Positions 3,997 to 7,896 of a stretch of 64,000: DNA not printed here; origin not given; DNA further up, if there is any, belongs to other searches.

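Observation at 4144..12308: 8.2 kb near-identical direct repeat shared by the 3' ends of gene 1 and gene 3 (49,778 nt apart)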

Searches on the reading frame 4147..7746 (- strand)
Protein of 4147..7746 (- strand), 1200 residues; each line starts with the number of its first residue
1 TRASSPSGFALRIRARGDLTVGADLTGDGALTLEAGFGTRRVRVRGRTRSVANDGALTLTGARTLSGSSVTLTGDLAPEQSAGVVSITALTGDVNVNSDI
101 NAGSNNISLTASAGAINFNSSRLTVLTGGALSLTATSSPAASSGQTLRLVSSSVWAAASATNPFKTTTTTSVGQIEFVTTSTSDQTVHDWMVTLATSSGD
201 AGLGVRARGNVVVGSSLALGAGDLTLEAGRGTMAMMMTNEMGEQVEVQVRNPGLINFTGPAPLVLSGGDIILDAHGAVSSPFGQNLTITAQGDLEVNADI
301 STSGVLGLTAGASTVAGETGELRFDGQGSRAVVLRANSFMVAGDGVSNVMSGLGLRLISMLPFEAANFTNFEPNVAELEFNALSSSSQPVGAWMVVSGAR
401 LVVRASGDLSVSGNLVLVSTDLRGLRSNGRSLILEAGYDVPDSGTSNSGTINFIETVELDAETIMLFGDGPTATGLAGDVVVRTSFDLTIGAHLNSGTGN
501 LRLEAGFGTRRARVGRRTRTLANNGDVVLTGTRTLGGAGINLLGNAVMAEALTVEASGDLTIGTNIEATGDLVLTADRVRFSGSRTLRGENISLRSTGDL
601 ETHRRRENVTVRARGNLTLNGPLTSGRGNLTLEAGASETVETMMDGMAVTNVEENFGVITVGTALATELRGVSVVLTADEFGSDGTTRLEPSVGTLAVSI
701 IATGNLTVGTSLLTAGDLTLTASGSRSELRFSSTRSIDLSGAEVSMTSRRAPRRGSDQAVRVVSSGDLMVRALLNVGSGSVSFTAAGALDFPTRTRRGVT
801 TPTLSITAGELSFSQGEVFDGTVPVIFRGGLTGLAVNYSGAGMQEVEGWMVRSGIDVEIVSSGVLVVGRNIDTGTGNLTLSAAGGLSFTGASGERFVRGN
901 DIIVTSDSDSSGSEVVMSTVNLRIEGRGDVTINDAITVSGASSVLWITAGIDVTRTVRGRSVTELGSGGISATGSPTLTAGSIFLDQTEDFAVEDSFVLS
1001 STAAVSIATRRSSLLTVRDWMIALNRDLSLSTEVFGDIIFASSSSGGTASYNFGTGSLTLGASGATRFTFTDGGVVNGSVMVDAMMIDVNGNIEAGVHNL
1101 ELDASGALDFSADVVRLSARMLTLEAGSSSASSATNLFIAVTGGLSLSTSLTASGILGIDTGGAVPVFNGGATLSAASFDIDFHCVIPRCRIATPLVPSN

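Call 14: find_homologous_proteins(query=window:4147-7146:-, max_evalue=0.00001)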
Query window:4147-7146:- (1000 aa): 1 proteins with E <= 0.00001 among 8000 candidates.
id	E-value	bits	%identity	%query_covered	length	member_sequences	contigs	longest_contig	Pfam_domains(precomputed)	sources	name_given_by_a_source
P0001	5.0e-6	43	27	42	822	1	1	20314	-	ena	-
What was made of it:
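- Tried and rejected: The word-indexed protein search with the C-terminal 1,000 aa returned one weak hit (call 14).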

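Call 45: search_protein_representatives(protein=window:4147-7746:-)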
Query: 1200 residues. Proteins with E-value up to 0.001 (for the whole library): 63; up to 1e-10: 30; up to 1e-30: 13. The best 63 are listed.
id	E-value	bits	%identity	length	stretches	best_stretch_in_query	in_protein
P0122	0.0e+00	2618.0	53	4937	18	1-1195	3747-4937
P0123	9.9e-290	980.4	36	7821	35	11-1192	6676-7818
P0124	7.7e-218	742.3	33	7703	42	692-927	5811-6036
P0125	2.5e-147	508.9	32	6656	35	699-929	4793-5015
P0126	1.2e-119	417.2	34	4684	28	676-1197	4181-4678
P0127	1.3e-62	228.3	34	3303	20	55-232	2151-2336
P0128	8.5e-58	212.4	33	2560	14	800-1031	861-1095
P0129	7.8e-50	186.1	35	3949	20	804-1067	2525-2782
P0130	1.3e-49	185.3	32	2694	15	423-785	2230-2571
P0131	2.6e-41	157.8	33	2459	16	2-140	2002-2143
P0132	1.3e-36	142.3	32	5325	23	678-957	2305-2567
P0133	2.6e-32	128.1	34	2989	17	767-1033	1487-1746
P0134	4.8e-31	123.8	37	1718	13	688-914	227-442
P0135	2.3e-28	115.0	30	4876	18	520-1031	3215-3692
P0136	2.8e-23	98.1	36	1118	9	734-884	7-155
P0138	1.2e-20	89.4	96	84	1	1076-1128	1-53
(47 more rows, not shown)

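Call 47: find_encoding_contigs(protein=P0122, flank=10000, max_places=4)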
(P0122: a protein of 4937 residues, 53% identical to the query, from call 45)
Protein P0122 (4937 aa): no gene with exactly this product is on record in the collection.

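Call 54: find_encoding_contigs(protein=P0138, flank=10000, max_places=6)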
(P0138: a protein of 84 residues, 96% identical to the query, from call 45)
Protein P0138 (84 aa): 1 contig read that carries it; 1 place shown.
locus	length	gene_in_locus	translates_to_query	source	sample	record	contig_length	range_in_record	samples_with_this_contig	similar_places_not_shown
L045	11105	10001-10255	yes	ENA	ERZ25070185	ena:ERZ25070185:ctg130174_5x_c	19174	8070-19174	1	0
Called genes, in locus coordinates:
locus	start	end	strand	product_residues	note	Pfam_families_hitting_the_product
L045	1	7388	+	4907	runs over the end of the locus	-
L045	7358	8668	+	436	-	-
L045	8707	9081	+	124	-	-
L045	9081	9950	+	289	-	-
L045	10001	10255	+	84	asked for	-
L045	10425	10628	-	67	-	-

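Call 60: find_encoding_contigs(protein=P0186, flank=10000, max_places=4)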
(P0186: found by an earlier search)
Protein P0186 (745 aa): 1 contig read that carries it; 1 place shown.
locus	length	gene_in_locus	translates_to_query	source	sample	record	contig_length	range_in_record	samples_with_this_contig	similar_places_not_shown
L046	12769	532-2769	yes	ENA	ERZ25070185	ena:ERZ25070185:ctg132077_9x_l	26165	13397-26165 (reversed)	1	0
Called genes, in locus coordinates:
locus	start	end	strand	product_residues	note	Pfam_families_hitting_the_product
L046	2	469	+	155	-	?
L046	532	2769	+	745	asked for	PF05860:TPS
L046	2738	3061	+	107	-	-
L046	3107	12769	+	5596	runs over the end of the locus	-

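Call 90: search_protein_families(library=pfam, proteins=[P0122], max_evalue=0.01)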
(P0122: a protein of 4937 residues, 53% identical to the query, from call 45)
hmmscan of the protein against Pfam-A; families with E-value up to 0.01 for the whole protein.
P0122 (4937 aa): 0 families
